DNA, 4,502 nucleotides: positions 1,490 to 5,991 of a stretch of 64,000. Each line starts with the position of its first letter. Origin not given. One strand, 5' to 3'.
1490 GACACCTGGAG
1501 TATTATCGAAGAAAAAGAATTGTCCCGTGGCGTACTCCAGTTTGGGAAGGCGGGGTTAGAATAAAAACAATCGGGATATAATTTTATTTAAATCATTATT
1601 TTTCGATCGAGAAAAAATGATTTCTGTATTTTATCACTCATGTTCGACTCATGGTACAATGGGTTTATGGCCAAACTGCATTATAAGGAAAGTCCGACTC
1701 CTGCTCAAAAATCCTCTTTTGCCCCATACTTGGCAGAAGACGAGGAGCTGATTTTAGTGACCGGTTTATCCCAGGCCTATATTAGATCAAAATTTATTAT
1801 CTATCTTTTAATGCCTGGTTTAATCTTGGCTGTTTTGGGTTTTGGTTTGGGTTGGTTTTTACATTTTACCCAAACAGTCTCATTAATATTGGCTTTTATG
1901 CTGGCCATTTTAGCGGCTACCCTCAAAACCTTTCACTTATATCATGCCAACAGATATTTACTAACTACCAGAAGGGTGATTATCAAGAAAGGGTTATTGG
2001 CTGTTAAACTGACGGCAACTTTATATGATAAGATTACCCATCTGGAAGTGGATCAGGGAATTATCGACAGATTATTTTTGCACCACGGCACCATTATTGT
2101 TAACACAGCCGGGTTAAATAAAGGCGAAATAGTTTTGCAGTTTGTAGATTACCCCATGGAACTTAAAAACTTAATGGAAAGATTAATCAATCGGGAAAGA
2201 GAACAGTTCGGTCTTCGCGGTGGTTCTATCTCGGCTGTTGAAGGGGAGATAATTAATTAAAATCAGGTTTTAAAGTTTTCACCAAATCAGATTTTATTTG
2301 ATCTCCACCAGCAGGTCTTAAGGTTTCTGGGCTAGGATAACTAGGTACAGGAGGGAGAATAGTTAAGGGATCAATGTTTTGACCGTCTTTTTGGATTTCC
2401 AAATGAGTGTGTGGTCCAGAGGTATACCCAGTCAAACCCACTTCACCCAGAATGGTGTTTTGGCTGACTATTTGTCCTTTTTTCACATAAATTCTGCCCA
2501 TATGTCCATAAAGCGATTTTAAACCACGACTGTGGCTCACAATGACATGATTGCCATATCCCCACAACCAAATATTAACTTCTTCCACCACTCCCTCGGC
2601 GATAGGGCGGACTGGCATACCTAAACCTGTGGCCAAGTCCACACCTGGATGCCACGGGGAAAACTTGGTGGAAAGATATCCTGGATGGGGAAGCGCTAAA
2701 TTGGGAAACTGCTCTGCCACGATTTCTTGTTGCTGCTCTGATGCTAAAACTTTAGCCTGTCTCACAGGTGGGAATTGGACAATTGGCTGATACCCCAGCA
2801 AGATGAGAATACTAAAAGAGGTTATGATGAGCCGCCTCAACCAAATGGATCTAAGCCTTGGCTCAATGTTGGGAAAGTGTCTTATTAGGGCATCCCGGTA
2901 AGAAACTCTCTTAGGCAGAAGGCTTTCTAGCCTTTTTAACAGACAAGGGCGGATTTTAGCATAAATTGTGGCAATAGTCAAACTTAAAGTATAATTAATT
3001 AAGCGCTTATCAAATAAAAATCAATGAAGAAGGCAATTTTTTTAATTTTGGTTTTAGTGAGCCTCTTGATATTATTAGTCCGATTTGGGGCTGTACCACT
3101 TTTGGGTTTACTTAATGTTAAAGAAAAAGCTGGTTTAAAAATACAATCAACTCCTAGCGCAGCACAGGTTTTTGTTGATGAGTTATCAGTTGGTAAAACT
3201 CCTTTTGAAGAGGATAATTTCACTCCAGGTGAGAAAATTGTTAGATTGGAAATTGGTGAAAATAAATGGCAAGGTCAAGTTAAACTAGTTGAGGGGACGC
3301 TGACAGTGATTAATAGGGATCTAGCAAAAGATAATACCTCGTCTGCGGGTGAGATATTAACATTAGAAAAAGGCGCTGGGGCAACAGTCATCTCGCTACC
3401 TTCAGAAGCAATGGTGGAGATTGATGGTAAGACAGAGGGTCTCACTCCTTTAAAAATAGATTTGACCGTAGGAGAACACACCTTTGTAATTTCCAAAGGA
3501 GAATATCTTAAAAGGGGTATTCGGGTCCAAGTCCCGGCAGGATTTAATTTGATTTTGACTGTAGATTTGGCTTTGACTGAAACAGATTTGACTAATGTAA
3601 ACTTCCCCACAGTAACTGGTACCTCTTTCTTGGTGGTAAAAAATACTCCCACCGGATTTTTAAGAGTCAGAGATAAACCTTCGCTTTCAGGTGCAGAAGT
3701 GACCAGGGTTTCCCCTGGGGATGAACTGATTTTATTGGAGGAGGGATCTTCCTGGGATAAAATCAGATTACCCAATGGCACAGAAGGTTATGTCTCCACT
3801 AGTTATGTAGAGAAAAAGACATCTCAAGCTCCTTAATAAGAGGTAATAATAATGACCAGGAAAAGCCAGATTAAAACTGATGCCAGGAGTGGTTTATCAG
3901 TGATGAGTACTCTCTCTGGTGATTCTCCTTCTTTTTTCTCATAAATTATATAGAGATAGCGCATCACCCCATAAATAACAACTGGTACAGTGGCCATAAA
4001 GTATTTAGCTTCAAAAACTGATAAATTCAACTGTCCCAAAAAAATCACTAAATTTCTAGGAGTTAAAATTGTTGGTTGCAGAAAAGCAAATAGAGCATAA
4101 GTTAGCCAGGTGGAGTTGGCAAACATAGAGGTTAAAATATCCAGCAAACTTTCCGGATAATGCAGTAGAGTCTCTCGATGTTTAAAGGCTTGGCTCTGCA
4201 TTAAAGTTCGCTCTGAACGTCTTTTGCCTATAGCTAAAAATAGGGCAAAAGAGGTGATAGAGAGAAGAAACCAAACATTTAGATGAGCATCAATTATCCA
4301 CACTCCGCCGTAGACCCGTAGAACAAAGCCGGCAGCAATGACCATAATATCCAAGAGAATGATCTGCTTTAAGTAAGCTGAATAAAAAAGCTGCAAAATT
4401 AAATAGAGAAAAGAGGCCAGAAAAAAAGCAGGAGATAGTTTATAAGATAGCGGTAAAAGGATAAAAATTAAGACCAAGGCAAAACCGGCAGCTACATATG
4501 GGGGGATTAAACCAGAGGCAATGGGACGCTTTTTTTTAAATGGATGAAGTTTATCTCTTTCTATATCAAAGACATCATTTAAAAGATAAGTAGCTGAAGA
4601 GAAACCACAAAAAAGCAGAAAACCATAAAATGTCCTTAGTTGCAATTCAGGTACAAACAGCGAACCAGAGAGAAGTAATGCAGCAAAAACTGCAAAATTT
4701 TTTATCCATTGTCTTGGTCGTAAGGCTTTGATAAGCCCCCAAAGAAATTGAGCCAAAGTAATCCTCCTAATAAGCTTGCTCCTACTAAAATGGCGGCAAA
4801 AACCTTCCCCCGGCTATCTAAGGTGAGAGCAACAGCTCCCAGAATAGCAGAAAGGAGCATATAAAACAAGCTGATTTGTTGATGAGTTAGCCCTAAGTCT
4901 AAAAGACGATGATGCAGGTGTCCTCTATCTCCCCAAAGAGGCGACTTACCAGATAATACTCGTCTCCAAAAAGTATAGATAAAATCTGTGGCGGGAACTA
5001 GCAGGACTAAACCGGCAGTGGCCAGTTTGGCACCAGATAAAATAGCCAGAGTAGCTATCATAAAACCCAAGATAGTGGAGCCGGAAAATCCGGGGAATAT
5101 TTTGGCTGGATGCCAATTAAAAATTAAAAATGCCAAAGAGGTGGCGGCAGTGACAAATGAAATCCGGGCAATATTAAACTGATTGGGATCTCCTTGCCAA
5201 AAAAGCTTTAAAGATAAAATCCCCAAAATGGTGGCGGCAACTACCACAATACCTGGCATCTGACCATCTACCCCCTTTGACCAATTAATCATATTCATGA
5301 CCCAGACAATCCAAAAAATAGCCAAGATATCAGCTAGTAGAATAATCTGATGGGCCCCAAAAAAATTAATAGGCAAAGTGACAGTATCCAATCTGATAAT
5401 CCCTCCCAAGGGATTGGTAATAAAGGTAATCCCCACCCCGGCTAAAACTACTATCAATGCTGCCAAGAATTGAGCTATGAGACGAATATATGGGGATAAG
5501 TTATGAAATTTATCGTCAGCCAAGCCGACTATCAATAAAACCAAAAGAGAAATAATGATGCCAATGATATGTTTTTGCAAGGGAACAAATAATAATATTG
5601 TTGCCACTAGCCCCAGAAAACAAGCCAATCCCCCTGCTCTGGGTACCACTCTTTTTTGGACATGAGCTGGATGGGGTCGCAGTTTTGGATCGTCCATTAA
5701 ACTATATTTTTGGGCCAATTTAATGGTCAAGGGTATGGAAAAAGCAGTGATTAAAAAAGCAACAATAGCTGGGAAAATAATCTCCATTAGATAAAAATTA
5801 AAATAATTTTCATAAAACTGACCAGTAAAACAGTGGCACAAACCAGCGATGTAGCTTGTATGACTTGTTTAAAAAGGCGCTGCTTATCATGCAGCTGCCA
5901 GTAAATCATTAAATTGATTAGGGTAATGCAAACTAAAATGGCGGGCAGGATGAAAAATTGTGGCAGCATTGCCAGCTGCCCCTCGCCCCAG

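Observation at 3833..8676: Five-gene overlapping operon for a polyprenyl-phosphate-linked glycan: TatD, a QxxRW processive GT2 synthase, a small membrane protein, a WecA/MraY-like transferase and a DPPR-synthase-like UbiA enzyme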

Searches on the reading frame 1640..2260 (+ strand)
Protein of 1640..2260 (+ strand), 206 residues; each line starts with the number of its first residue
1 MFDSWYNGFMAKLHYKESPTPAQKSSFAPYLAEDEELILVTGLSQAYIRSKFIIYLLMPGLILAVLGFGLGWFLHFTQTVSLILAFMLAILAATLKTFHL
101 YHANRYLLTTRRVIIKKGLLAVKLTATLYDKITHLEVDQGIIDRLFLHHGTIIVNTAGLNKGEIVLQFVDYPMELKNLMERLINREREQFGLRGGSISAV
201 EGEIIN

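Call 3: search_protein_families(library=pfam, proteins=[window:1640-2260:+], max_evalue=0.01)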
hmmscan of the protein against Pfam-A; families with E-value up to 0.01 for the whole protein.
window:1640-2260:+ (206 aa): 2 families
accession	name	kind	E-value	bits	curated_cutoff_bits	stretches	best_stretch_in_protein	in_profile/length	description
PF03703.20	bPH_2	-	5.8e-12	46.1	22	1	101-177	1-76/78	Bacterial PH domain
PF11667.14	DUF3267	-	0.00088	20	27.1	1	39-90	36-89/108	Putative zincin peptidase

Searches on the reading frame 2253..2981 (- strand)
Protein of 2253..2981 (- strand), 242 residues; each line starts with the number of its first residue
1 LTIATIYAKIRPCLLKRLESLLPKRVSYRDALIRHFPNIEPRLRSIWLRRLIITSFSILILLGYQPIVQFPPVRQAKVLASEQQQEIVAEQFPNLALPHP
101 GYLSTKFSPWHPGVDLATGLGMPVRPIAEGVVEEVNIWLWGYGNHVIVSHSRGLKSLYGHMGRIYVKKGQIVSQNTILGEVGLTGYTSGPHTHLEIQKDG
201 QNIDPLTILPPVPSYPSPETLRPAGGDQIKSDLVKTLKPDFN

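Call 3: search_protein_families(library=pfam, proteins=[window:2253-2981:-], max_evalue=0.01)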
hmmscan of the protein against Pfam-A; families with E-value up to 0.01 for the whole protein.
window:2253-2981:- (242 aa): 1 family
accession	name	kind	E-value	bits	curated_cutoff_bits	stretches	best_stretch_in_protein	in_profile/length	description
PF01551.29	Peptidase_M23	-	3e-25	88.7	28.7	1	111-205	3-96/96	Peptidase family M23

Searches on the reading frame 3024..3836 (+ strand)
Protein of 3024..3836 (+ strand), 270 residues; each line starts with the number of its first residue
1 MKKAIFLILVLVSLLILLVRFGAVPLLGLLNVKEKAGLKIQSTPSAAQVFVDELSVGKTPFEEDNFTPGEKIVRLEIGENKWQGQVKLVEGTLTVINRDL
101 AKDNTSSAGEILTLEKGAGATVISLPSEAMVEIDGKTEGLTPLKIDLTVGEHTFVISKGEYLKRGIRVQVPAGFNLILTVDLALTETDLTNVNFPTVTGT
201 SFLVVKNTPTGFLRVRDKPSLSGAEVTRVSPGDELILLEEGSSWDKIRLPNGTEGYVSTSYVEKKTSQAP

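Call 3: search_protein_families(library=pfam, proteins=[window:3024-3836:+], max_evalue=0.01)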
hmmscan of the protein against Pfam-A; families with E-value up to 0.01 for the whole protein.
window:3024-3836:+ (270 aa): 2 families
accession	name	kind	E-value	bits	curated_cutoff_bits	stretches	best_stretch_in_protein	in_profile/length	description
PF08308.17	PEGA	-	1.2e-14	54.4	20.8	2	121-175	5-60/71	PEGA domain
PF08239.17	SH3_3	-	4.5e-12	46.4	27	1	212-263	2-54/54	Bacterial SH3 domain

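Call 4: search_protein_families(library=ncbifam, proteins=[window:3024-3836:+], max_evalue=0.01)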
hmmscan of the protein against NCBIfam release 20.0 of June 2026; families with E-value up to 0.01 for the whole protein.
window:3024-3836:+ (270 aa): 5 families
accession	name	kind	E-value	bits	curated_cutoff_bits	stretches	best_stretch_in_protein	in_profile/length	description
TIGR04211.1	SH3_and_anchor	equivalog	5.7e-07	29.3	65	1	214-267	9-63/198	TIGR04211 family SH3 domain-containing protein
NF047815.1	LIC10124_lipo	equivalog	0.00014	20.6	650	1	36-100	270-332/516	LIC10124 family lipoprotein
NF040677.1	wall_bind_EntC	exception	0.0018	17.2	770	0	210-263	30-83/422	cell wall-binding protein EntC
NF040678.1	EntFM_CwpFM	equivalog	0.0021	17.1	720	1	189-263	204-274/430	enterotoxin EntFM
NF040676.1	wall_bind_EntB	exception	0.0052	15.4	780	1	211-262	31-81/490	cell wall-binding protein EntB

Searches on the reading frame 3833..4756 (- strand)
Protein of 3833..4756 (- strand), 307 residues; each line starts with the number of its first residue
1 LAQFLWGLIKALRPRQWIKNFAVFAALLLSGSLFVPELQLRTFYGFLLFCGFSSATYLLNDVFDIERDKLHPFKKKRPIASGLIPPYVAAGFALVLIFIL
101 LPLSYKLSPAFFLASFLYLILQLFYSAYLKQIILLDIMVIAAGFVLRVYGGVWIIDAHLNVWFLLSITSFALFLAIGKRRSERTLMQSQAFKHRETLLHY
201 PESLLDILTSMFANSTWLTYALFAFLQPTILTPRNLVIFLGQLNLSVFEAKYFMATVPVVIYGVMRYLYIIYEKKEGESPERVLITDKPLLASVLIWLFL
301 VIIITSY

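Call 3: search_protein_families(library=pfam, proteins=[window:3833-4756:-], max_evalue=0.01)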
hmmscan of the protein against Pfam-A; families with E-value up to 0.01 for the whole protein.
window:3833-4756:- (307 aa): 1 family
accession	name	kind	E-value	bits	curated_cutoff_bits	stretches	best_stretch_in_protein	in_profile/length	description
PF01040.23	UbiA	-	2.7e-20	73.2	34.2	1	23-192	5-169/250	UbiA prenyltransferase family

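Call 4: search_protein_families(library=ncbifam, proteins=[window:3833-4756:-], max_evalue=0.01)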
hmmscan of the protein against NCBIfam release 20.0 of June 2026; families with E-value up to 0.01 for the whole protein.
window:3833-4756:- (307 aa): 13 families
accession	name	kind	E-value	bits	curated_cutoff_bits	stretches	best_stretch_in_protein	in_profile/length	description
NF008977.0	PRK12324.1-2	equivalog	8.7e-64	215.7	234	1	6-304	3-286/297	decaprenyl-phosphate phosphoribosyltransferase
NF008978.0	PRK12324.1-4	equivalog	2.7e-60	204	207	1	5-303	32-317/322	decaprenyl-phosphate phosphoribosyltransferase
NF006088.0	PRK08238.1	equivalog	2.5e-42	145.1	351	1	8-218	195-404/482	UbiA family prenyltransferase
NF008976.0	PRK12324.1-1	equivalog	4.3e-42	144.6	474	1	5-298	18-296/306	decaprenyl-phosphate phosphoribosyltransferase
NF009523.0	PRK12884.1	equivalog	9.2e-13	48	269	1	10-175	9-168/279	prenyltransferase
TIGR01475.1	ubiA_other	subfamily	1e-07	31.7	180.8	1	23-168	15-166/282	UbiA-like polyprenyltransferase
TIGR01473.1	cyoE_ctaB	equivalog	1.1e-06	28.7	210.3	1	14-163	9-162/281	heme o synthase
NF009521.0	PRK12882.1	equivalog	4e-06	26.3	296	1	25-165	26-164/280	geranylgeranylglycerol-phosphate geranylgeranyltransferase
NF035940.1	prenyl_rel_EboC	equivalog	6.3e-06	25.8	250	1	52-177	51-174/292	UbiA-like protein EboC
NF005742.0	PRK07566.1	equivalog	7.7e-06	25.2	313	1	9-141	32-168/315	chlorophyll synthase ChlG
NF009522.0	PRK12883.1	equivalog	1e-05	25.2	353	1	35-156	33-152/279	geranylgeranylglycerol-phosphate geranylgeranyltransferase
TIGR01474.1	ubiA_proteo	equivalog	8.9e-05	22.1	275.45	1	53-145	54-145/282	4-hydroxybenzoate octaprenyltransferase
NF009524.0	PRK12886.1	equivalog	0.00021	20.7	387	1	43-144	45-145/291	prenyltransferase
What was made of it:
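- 3833..4756 (-): Polyprenyl-phosphate 5-phosphoribosyltransferase (DPPR-synthase-like UbiA protein), 307 aa, TTG start. NF008977 215.7 bits and NF008978 204 bits (call 4).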

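Call 14: search_solved_structures(query=window:3833-4756:-, max_evalue=0.01, show_alignments=1)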
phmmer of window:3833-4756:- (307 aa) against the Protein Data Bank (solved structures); distinct sequences matched with E-value up to 0.01: 2.
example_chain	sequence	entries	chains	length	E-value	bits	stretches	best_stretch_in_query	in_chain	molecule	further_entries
8j8j_D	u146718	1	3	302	3.1e-34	122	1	3-226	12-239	Decaprenyl-phosphate phosphoribosyltransferase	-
8j8k_A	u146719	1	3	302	2.9e-25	92.6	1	3-226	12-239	Decaprenyl-phosphate phosphoribosyltransferase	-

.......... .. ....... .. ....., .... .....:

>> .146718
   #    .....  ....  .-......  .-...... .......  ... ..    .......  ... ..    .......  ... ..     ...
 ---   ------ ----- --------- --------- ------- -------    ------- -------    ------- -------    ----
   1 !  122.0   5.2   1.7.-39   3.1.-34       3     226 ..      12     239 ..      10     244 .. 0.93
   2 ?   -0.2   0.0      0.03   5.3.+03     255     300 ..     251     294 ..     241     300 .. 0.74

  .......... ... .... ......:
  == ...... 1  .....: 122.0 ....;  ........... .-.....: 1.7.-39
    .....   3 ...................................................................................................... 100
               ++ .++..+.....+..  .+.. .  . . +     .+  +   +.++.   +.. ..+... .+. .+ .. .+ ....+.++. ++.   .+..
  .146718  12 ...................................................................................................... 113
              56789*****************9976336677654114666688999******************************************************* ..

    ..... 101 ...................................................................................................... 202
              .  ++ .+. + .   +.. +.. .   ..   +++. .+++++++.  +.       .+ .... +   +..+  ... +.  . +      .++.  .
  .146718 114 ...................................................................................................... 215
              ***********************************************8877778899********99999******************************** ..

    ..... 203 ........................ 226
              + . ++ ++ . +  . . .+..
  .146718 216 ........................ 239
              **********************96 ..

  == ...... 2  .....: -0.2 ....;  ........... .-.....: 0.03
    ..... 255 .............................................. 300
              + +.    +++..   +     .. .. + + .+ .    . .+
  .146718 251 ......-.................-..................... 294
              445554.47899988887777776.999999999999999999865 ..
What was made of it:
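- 3833..4756 (-): PDB 8j8j E 3.1e-34 (call 14).
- UbiA is closest to Rv3806c (calls 4, 14).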

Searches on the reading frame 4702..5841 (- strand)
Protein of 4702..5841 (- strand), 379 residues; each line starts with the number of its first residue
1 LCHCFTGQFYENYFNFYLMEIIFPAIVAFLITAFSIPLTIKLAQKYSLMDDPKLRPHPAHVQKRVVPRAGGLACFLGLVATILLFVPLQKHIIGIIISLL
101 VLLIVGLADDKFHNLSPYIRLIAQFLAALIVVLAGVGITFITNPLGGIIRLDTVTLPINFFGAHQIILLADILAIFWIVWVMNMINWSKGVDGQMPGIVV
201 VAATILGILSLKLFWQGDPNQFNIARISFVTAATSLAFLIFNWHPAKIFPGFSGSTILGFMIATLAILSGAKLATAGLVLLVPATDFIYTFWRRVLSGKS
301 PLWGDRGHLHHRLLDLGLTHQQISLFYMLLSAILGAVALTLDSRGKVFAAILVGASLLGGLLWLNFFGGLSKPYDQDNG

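Call 3: search_protein_families(library=pfam, proteins=[window:4702-5841:-], max_evalue=0.01)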
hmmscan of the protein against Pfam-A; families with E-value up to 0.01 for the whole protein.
window:4702-5841:- (379 aa): 1 family
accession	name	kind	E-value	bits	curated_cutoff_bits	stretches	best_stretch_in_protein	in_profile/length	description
PF00953.26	Glycos_transf_4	-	2.9e-29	102.6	27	1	93-269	2-159/160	Glycosyl transferase family 4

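Call 4: search_protein_families(library=ncbifam, proteins=[window:4702-5841:-], max_evalue=0.01)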
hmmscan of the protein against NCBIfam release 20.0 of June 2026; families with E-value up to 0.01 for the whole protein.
window:4702-5841:- (379 aa): 3 families
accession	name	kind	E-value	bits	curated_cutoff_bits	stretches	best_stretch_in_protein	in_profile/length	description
TIGR02380.1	ECA_wecA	exception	7.9e-29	100.9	326.05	1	26-342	5-309/346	UDP-N-acetylglucosamine--undecaprenyl-phosphate N-acetylglucosaminephosphotransferase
NF053644.1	MraY_archaea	equivalog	3e-18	66.3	450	2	158-339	170-340/340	pseudomurein biosynthesis MraY family phospho-N-acetylmuramoyl-pentapeptide-transferase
TIGR00445.1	mraY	equivalog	2.6e-10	40.3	192.05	1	58-338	26-314/321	phospho-N-acetylmuramoyl-pentapeptide-transferase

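Call 15: search_solved_structures(query=window:4702-5787:-, max_evalue=0.01, show_alignments=1)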
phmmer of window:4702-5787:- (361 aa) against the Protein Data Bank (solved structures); distinct sequences matched with E-value up to 0.01: 5.
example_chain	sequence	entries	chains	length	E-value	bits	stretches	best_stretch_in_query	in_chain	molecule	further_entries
5jnq_A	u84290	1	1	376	2.6e-14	56.5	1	2-321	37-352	Phospho-N-acetylmuramoyl-pentapeptide-transferase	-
9zno_A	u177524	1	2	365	6e-10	42.1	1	8-322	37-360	Phospho-N-acetylmuramoyl-pentapeptide-transferase (MraY)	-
4j72_A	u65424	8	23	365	7e-08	35.3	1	7-323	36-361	Phospho-N-acetylmuramoyl-pentapeptide-transferase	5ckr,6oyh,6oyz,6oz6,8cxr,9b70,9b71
8tlu_A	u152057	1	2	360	1.7e-05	27.5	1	7-315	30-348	Phospho-N-acetylmuramoyl-pentapeptide-transferase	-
8g01_A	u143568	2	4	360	2.3e-05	27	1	7-315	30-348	Phospho-N-acetylmuramoyl-pentapeptide-transferase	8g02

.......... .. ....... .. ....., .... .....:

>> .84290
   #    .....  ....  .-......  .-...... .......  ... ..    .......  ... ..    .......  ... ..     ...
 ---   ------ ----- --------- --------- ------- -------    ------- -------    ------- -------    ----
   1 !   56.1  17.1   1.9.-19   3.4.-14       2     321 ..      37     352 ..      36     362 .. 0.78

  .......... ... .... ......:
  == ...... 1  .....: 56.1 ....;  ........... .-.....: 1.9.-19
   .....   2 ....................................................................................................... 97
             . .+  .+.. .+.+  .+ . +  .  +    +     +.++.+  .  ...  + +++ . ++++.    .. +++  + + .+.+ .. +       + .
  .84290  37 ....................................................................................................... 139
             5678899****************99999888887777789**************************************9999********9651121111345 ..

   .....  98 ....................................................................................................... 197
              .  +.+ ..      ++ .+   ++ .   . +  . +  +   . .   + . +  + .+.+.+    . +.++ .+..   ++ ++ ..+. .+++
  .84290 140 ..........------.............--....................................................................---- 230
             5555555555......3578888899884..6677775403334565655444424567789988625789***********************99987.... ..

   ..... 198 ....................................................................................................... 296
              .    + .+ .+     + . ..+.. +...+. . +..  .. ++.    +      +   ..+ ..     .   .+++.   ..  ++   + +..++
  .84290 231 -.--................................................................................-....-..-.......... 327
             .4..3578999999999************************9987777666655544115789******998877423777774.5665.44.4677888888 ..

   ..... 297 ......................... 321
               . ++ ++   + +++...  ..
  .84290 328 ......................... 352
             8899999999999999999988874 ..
